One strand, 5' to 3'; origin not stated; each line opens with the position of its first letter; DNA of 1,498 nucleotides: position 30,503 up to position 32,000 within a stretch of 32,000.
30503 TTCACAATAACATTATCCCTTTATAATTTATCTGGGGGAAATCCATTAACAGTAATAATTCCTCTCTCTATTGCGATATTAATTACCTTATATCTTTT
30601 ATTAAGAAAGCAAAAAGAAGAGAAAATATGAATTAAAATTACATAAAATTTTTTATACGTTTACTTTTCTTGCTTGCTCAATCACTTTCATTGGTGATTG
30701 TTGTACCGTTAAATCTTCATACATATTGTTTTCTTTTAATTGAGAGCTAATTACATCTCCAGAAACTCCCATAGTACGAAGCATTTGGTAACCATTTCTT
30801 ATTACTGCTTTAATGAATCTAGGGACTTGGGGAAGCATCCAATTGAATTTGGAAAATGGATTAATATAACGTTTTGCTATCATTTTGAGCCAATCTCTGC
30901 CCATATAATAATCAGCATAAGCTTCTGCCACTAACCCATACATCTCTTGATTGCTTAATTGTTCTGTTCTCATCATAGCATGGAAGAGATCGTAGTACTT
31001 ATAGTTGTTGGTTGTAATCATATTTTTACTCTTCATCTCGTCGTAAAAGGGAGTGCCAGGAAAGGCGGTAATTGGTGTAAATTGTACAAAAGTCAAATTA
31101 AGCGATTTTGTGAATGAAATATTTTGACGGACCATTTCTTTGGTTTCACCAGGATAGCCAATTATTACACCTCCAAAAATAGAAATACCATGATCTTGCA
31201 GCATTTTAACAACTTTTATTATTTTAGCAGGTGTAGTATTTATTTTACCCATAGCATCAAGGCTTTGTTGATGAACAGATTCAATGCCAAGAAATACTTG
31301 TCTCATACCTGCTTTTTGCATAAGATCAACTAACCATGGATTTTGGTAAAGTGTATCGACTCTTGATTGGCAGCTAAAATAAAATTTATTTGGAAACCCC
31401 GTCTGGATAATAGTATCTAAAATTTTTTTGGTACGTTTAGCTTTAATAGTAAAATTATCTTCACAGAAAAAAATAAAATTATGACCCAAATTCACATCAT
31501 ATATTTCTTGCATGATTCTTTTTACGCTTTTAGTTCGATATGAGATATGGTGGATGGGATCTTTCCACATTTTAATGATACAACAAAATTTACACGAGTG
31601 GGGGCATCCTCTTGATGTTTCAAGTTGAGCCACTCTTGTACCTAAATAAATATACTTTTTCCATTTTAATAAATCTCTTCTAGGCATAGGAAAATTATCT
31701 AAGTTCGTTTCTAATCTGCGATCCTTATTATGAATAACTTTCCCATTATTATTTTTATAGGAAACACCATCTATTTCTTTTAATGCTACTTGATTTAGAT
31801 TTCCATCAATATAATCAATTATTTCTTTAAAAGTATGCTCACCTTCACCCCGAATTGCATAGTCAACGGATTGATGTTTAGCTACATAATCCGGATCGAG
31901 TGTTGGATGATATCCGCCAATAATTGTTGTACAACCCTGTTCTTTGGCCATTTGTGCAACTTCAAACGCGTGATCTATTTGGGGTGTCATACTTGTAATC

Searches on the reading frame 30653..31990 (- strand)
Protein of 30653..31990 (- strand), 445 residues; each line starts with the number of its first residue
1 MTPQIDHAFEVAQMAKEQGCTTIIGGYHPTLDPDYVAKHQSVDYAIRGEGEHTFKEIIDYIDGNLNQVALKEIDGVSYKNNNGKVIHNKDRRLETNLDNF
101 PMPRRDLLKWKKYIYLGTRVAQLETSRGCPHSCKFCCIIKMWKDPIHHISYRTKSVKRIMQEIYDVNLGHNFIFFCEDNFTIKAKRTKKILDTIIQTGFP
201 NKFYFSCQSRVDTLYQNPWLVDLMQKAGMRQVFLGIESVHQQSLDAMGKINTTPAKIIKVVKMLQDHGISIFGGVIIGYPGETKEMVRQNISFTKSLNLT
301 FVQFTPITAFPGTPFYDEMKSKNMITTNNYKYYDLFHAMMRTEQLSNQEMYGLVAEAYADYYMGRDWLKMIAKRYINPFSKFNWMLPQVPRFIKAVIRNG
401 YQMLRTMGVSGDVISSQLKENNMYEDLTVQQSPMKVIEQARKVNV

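Call 8: search_protein_families(library=pfam, proteins=[window:30653-31990:-], max_evalue=0.001)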
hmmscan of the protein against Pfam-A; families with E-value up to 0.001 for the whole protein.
window:30653-31990:- (445 aa): 2 families
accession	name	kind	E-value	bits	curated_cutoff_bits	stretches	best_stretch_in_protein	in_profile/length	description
PF04055.27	Radical_SAM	-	2.8e-19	70.3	29.5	1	124-291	2-163/166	Radical SAM superfamily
PF02310.24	B12-binding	-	1.4e-08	35.1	32.1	1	1-57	61-120/121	B12 binding domain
